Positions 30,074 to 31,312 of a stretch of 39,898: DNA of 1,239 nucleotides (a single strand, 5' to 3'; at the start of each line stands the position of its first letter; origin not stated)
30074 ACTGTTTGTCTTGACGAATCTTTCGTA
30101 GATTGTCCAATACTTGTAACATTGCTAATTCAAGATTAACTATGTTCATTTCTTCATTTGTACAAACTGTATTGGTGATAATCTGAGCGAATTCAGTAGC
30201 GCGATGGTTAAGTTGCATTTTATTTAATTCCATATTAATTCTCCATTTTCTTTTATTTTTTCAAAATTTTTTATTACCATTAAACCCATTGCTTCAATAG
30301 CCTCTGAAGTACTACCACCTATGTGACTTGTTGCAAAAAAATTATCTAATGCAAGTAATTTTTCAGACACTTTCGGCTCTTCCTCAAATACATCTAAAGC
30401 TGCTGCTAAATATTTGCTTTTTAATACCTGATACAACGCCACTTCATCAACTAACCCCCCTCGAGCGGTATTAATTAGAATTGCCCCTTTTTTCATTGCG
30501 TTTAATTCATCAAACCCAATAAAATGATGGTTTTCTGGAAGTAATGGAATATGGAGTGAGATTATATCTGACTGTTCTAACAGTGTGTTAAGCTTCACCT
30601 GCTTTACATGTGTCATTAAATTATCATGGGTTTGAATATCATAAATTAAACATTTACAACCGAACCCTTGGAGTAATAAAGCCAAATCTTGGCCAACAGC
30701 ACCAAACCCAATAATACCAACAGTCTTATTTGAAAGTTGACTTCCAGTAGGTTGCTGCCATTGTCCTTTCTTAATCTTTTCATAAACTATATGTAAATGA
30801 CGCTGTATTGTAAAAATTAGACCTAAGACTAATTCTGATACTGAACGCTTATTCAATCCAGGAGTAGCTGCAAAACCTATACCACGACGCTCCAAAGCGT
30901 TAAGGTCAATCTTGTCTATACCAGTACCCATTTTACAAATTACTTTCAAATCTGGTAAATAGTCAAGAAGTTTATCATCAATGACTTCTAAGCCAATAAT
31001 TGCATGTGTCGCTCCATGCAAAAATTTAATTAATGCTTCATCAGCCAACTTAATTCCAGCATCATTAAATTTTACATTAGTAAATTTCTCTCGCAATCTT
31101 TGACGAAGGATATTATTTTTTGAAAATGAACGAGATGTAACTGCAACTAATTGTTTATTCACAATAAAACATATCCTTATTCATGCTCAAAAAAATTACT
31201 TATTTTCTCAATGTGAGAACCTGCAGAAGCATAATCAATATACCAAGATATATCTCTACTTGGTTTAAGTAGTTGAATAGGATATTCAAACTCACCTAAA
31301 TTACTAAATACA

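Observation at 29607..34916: Six-gene sugar-phosphate oxidation/cyclisation cassette inside a polysaccharide locus: candidate route to a carbocyclic sugar acid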

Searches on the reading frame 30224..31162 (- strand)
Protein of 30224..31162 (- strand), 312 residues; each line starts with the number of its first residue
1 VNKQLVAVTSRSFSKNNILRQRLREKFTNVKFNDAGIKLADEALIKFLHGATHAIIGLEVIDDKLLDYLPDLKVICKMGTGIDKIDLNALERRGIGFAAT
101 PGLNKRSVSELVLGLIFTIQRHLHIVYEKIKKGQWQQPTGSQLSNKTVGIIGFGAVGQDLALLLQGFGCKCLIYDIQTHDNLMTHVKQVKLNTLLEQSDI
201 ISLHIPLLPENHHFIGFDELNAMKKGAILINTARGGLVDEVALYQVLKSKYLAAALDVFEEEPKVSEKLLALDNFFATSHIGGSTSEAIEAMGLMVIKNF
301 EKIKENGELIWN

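Call 4: search_protein_families(library=pfam, proteins=[window:30224-31162:-], max_evalue=0.01)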
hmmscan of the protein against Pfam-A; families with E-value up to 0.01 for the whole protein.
window:30224-31162:- (312 aa): 3 families
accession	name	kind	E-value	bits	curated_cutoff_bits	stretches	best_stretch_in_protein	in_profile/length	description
PF02826.25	2-Hacid_dh_C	-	1.3e-53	181.4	25.1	1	113-282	1-178/178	D-isomer specific 2-hydroxyacid dehydrogenase, NAD binding domain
PF00389.36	2-Hacid_dh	-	2.6e-22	79.4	24.6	1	19-309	11-129/134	D-isomer specific 2-hydroxyacid dehydrogenase, catalytic domain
PF00670.27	AdoHcyase_NAD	-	1.6e-07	32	27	1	139-233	17-110/162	S-adenosyl-L-homocysteine hydrolase, NAD binding domain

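Call 5: search_protein_families(library=ncbifam, proteins=[window:30224-31162:-], max_evalue=0.00001)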
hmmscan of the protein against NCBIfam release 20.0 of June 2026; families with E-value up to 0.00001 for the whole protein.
window:30224-31162:- (312 aa): 21 families
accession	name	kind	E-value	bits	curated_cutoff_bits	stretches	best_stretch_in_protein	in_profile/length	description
TIGR01327.1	PGDH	equivalog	7.1e-63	213.1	454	1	38-302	28-299/525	phosphoglycerate dehydrogenase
NF008759.0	PRK11790.1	equivalog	7.9e-56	189.5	404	1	25-308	31-321/410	phosphoglycerate dehydrogenase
NF009714.1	PRK13243.1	equivalog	3e-53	181.3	455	1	57-300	51-309/332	glyoxylate reductase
NF006263.0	PRK08410.1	equivalog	7.2e-47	160.3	389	1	44-306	36-309/311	D-2-hydroxyacid dehydrogenase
NF005069.0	PRK06487.1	equivalog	8.3e-47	159.8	448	1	6-292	7-299/320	2-hydroxyacid dehydrogenase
NF011938.0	PRK15409.1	equivalog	2.5e-46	158.2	492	1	18-299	14-304/324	glyoxylate/hydroxypyruvate reductase GhrB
NF001309.0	PRK00257.1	equivalog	8.3e-40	136.9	434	1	71-286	58-260/379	4-phosphoerythronate dehydrogenase PdxB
NF005387.0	PRK06932.1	equivalog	2.2e-38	132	492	1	54-304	48-310/314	2-hydroxyacid dehydrogenase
NF000492.1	vanH_gen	exception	1.6e-36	126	540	1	72-264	67-257/312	D-lactate dehydrogenase VanH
NF041369.1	Dhydh_Halo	equivalog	2.9e-36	125.3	400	1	71-309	55-300/305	D-2-hydroxyacid dehydrogenase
NF005750.0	PRK07574.1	equivalog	7.5e-31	107.5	329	1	69-289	112-342/386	NAD-dependent formate dehydrogenase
NF006374.0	PRK08605.1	subfamily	5.3e-29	101.3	356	1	64-265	60-269/332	D-lactate dehydrogenase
NF000371.1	vanH_Agroup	exception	7.8e-29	100.9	700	1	72-263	72-261/322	VanH-A/VanH-Pt family D-lactate dehydrogenase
NF000004.1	vanH-D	exception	1e-28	100.4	550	1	72-263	73-262/323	D-lactate dehydrogenase VanH-D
NF005027.0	PRK06436.1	equivalog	3e-27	95.6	261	1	73-304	51-277/303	2-hydroxyacid dehydrogenase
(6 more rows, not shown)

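Call 23: search_solved_structures(query=window:30224-31162:-, max_evalue=1e-25)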
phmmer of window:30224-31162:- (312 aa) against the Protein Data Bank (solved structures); distinct sequences matched with E-value up to 1e-25: 95 (the best 60 are shown).
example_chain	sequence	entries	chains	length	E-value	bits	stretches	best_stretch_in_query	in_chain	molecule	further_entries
1wwk_A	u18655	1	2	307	1.7e-52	181.8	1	60-303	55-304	phosphoglycerate dehydrogenase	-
9whb_A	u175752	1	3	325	4.5e-42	147.7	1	66-309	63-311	3-phosphoglycerate dehydrogenase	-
2p9g_A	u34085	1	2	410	2.5e-41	145.2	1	26-308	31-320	D-3-phosphoglycerate dehydrogenase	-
2p9c_A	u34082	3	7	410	2.5e-41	145.2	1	26-308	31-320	D-3-phosphoglycerate dehydrogenase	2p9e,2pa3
6bii_A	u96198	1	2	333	3.9e-41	144.6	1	35-308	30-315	Glyoxylate reductase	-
1psd_A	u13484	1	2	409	9e-41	143.4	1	26-308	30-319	D-3-PHOSPHOGLYCERATE DEHYDROGENASE (PHOSPHOGLYCERATE DEHYDROGENASE)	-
1yba_A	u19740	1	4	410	9e-41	143.4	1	26-308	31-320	D-3-phosphoglycerate dehydrogenase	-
6plf_A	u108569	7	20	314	1.2e-40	143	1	64-300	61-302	D-3-phosphoglycerate dehydrogenase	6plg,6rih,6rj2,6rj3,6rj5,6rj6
6cwa_A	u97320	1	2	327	1.4e-40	142.8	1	64-300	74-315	D-3-phosphoglycerate dehydrogenase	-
7cvp_A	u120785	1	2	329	1.4e-40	142.8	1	64-300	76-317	D-3-phosphoglycerate dehydrogenase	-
7dkm_A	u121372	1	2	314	1.4e-40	142.7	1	64-297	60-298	D-3-phosphoglycerate dehydrogenase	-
2g76_A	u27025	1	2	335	1.5e-40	142.7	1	64-300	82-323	D-3-phosphoglycerate dehydrogenase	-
2cuk_A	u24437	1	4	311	1.6e-40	142.6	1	21-305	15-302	glycerate dehydrogenase/glyoxylate reductase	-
7ewh_A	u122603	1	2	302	1.7e-40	142.5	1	64-296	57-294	D-3-phosphoglycerate dehydrogenase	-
5n6c_A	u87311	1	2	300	1.7e-40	142.5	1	64-294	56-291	D-3-phosphoglycerate dehydrogenase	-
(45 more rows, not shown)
